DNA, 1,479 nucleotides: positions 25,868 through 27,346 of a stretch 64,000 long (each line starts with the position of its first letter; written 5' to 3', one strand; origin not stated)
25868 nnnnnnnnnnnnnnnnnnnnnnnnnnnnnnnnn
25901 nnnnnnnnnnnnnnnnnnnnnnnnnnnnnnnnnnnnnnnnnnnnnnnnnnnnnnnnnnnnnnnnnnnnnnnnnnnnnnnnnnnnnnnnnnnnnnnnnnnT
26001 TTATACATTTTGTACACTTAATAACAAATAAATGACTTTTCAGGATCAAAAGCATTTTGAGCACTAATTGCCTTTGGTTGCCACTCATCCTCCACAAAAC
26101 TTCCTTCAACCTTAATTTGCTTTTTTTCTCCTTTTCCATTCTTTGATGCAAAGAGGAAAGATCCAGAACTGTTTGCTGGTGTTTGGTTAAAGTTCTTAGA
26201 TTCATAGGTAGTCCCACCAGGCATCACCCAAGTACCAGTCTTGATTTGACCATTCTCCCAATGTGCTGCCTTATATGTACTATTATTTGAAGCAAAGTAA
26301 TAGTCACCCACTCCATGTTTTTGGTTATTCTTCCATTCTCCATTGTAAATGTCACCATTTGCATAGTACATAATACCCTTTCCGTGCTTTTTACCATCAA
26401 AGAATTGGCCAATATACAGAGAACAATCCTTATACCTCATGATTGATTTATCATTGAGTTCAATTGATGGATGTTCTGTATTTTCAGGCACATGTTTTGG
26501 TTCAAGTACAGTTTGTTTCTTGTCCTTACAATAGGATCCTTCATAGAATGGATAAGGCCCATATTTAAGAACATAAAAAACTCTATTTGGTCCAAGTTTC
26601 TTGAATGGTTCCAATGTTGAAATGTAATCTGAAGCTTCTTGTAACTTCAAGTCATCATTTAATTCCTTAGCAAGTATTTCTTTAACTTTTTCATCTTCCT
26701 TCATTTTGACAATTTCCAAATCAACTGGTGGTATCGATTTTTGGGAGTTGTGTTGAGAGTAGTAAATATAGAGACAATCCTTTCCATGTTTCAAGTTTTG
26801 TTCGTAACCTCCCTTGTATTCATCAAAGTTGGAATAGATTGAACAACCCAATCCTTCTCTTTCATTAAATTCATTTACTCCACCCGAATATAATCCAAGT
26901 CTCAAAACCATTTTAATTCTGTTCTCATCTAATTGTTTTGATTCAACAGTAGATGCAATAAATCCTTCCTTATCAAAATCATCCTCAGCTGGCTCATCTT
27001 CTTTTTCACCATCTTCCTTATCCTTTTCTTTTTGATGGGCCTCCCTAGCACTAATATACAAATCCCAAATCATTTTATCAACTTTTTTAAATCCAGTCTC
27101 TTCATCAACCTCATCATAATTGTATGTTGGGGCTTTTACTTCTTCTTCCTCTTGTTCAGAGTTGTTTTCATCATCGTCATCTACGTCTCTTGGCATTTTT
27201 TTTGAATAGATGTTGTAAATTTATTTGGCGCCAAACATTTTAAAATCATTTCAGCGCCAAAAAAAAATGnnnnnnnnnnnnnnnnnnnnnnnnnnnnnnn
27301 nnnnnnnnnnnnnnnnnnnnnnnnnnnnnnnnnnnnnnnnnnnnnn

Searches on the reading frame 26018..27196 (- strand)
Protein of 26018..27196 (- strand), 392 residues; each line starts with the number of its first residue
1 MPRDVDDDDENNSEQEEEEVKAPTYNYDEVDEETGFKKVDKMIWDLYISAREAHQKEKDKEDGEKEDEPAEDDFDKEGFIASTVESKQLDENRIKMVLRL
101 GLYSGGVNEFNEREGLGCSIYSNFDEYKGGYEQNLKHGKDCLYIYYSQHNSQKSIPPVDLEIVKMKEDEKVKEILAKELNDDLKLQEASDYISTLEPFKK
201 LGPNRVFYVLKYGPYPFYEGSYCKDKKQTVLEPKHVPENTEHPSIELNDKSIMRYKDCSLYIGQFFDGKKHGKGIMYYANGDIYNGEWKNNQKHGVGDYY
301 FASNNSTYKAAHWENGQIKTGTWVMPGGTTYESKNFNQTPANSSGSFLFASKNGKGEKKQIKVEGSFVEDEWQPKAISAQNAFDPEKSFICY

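Call 9: search_protein_families(library=pfam, proteins=[window:26018-27196:-], max_evalue=0.01)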
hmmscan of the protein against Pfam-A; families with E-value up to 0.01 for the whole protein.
window:26018-27196:- (392 aa): 2 families
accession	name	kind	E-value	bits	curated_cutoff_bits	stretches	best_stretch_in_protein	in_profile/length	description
PF02493.26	MORN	-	1.9e-13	49.9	22.5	2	261-282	1-22/23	MORN repeat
PF13143.11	DUF3986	-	0.0028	19.2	20.5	0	25-93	13-73/85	Protein of unknown function (DUF3986)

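Call 11: find_encoding_contigs(protein=window:26018-27196:-, flank=3000, max_places=6)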
Protein window:26018-27196:- (392 aa): no gene with exactly this product is on record in the collection.

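Call 12: find_homologous_proteins(query=window:26018-27196:-, max_evalue=0.00001)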
Query window:26018-27196:- (392 aa): 56 proteins with E <= 0.00001 among 2727 candidates.
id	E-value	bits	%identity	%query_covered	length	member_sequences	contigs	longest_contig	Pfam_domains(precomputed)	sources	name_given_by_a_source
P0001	3.8e-266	901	100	100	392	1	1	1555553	PF02493.27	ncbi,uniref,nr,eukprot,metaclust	ncbi:predicted protein [Naegleria gruberi]|uniref:Predicted protein n=1 Tax=Naegleria gruberi TaxID=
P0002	4.6e-153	528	62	96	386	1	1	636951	PF02493.27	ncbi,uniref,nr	ncbi:hypothetical protein C9374_005274 [Naegleria lovaniensis]|uniref:Uncharacterized protein n=1 Ta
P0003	2.2e-146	506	59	96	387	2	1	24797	PF02493.27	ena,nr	nr:unnamed protein product [Naegleria fowleri]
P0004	2.4e-110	388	52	90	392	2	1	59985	PF02493.27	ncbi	ncbi:hypothetical protein ABK040_010543 [Willaertia magna]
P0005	8.4e-30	122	36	20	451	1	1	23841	PF02493.27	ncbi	ncbi:MAG: MORN repeat-containing protein [Saprospiraceae bacterium]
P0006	2.8e-26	111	49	18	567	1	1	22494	PF02493.27,PF00656.28,PF01650.24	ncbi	-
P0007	9.8e-26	109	39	18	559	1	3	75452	PF02493.27,PF00656.28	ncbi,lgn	-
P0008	5.1e-25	107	23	53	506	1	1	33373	PF02493.27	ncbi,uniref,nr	ncbi:radial spoke protein 1 [Thraustotheca clavata]|uniref:Radial spoke protein 1 n=1 Tax=Thraustoth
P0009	7.5e-25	106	33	19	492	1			PF02493.27,PF00536.38,PF13920.13,PF14447.13,PF07647.25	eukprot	eukprot:TRINITY_DN43774_c0_g1_i1.p1 TRINITY_DN43774_c0_g1~~TRINITY_DN43774_c0_g1_i1.p1 ORF type:comp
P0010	2.3e-24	105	39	14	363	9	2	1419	PF02493.27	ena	-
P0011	2.2e-22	98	32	36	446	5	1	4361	PF02493.27,PF04564.22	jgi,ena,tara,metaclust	tara:strand:+ start:239 stop:1579 length:1341 start_codon:yes stop_codon:yes gene_type:complete|meta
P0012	9.4e-22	96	44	20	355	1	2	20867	PF02493.27,PF01582.26,PF13676.12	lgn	-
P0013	2.0e-20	92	43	14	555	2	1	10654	PF02493.27,PF00656.28,PF01650.24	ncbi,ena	-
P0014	8.0e-20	90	61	11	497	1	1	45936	PF02493.27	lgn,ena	-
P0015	8.4e-20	89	41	20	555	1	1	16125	PF02493.27,PF00656.28,PF01650.24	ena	-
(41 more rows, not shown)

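Call 13: find_encoding_contigs(protein=P0002, flank=6000, max_places=2)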
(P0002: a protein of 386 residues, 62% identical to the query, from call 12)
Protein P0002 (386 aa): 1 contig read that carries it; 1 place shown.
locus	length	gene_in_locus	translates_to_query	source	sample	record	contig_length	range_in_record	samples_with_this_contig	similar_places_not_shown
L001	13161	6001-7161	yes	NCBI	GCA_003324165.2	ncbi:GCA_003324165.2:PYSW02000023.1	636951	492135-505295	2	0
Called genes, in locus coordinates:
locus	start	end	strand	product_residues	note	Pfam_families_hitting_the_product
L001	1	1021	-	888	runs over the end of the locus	PF12859:ANAPC1 (faint), PF20518:Apc1_MidN, PF27562:APC1_4th (weak)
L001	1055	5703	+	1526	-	PF03372:Exo_endo_phos, PF00078:RVT_1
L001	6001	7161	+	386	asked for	PF02493:MORN (weak)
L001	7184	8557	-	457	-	PF00536:SAM_1, PF07647:SAM_2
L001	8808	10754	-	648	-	PF03031:NIF, PF00533:BRCT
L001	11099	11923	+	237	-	PF01852:START (faint)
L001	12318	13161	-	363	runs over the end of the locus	PF00561:Abhydrolase_1, PF02089:Palm_thioest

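Call 14: find_encoding_contigs(protein=P0003, flank=6000, max_places=2)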
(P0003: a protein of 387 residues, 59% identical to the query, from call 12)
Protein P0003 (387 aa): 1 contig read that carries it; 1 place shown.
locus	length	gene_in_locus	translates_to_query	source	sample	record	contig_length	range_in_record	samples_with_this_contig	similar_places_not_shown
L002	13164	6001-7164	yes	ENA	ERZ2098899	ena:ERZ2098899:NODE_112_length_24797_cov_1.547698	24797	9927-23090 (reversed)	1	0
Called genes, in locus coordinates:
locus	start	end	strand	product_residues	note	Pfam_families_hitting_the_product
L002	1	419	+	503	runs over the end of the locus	PF05183:RdRP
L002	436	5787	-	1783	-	PF12859:ANAPC1 (faint), PF20518:Apc1_MidN, PF27562:APC1_4th, PF21282:APC1_3rd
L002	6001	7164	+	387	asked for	PF02493:MORN (faint)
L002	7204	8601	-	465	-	PF00536:SAM_1, PF07647:SAM_2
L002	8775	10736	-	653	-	PF03031:NIF, PF00533:BRCT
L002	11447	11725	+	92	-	-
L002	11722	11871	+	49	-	-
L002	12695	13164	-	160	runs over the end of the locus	-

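Call 15: find_encoding_contigs(protein=P0004, flank=6000, max_places=2)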
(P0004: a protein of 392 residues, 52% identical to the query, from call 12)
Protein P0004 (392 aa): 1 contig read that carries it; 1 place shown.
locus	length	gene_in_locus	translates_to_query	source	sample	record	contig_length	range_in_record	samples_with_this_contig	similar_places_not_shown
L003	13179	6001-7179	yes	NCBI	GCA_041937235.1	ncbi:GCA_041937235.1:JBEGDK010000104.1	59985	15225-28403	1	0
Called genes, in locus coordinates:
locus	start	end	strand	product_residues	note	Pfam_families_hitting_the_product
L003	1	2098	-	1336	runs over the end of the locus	PF28302:FLJ43738_C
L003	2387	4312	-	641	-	PF00710:Asparaginase, PF17763:Asparaginase_C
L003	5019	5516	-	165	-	-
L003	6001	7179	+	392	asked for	PF02493:MORN (weak)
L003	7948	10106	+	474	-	PF00503:G-alpha, PF00025:Arf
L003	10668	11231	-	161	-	PF00692:dUTPase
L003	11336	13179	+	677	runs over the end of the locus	-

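Call 34: find_encoding_contigs(protein=P0001, flank=10000, max_places=2)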
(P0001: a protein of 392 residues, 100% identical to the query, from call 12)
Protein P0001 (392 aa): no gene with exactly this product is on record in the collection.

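Call 56: search_solved_structures(query=window:26021-27196:-, max_evalue=0.001)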
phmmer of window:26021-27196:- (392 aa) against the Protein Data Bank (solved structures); distinct sequences matched with E-value up to 0.001: 23.
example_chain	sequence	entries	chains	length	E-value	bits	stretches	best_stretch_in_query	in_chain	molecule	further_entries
9e5c_2a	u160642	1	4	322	4.7e-35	124.8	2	250-347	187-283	RSP1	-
6t69_A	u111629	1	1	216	3.8e-21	79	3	261-309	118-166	Membrane occupation and recognition nexus protein MORN1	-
6t6q_AAA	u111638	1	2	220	4e-21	78.9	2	262-308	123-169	Membrane occupation and recognition nexus protein MORN1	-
6t4r_AAA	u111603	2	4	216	4.3e-21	78.8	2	260-297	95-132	MORN repeat-containing protein 1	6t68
7dmp_A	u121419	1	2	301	2.6e-20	76.2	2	255-350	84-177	Radial spoke head 1 homolog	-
7sqc_V0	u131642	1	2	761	4e-20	75.6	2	258-316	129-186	FAP266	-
7jts_m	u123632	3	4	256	9.3e-20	74.4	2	260-323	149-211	FAP207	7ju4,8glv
6t4d_A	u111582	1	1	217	4.3e-19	72.2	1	254-315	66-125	Morn1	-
9fqr_Hb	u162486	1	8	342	1.4e-18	70.6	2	255-370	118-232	Probable inactive peptidyl-prolyl cis-trans isomerase-like 6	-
9e5c_3d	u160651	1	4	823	2.2e-18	69.9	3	253-382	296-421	Phosphatidylinositol 4-phosphate 5-kinase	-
8j07_A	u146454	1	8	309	2.7e-17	66.3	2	270-360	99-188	Radial spoke head 1 homolog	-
8wzb_F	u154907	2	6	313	5.9e-16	61.9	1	255-350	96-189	Radial spoke head 1 homolog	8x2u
9fqr_MS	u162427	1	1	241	9.8e-11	44.7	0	276-327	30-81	MORN repeat-containing protein 3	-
9e5c_4y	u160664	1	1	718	2.6e-10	43.3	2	259-336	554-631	MORN repeat-containing protein 3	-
8j07_c1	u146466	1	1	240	2.8e-10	43.2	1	260-325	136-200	MORN repeat-containing protein 3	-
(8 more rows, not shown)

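Call 58: list_cluster_members(proteins=[P0001, P0177])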
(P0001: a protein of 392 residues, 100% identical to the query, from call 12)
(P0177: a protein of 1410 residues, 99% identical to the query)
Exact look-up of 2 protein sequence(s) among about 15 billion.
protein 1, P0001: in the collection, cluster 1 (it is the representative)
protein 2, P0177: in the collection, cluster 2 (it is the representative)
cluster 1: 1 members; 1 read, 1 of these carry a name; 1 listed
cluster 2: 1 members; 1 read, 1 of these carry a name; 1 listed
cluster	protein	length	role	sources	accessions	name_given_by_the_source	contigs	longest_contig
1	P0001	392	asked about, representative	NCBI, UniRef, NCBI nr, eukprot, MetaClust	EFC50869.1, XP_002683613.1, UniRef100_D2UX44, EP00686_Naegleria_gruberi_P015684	predicted protein [Naegleria gruberi] | Predicted protein n=1 Tax=Naegleria gruberi TaxID=5762 RepID=D2UX44_NAEGR | uncharacterized protein NAEGRDRAFT_56558 [Naegleria gruberi]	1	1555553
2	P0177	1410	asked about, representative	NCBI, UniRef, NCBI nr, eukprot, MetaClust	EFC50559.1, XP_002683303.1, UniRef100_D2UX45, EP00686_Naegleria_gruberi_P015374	predicted protein [Naegleria gruberi] | Predicted protein n=1 Tax=Naegleria gruberi TaxID=5762 RepID=D2UX45_NAEGR | uncharacterized protein NAEGRDRAFT_45282 [Naegleria gruberi]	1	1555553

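Call 59: search_solved_structures(query=window:26021-27196:-, max_evalue=1e-30, show_alignments=1)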
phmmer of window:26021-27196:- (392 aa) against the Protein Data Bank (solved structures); distinct sequences matched with E-value up to 1e-30: 1.
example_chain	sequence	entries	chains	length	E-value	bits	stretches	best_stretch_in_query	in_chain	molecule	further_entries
9e5c_2a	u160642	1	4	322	4.7e-35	124.8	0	250-347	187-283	RSP1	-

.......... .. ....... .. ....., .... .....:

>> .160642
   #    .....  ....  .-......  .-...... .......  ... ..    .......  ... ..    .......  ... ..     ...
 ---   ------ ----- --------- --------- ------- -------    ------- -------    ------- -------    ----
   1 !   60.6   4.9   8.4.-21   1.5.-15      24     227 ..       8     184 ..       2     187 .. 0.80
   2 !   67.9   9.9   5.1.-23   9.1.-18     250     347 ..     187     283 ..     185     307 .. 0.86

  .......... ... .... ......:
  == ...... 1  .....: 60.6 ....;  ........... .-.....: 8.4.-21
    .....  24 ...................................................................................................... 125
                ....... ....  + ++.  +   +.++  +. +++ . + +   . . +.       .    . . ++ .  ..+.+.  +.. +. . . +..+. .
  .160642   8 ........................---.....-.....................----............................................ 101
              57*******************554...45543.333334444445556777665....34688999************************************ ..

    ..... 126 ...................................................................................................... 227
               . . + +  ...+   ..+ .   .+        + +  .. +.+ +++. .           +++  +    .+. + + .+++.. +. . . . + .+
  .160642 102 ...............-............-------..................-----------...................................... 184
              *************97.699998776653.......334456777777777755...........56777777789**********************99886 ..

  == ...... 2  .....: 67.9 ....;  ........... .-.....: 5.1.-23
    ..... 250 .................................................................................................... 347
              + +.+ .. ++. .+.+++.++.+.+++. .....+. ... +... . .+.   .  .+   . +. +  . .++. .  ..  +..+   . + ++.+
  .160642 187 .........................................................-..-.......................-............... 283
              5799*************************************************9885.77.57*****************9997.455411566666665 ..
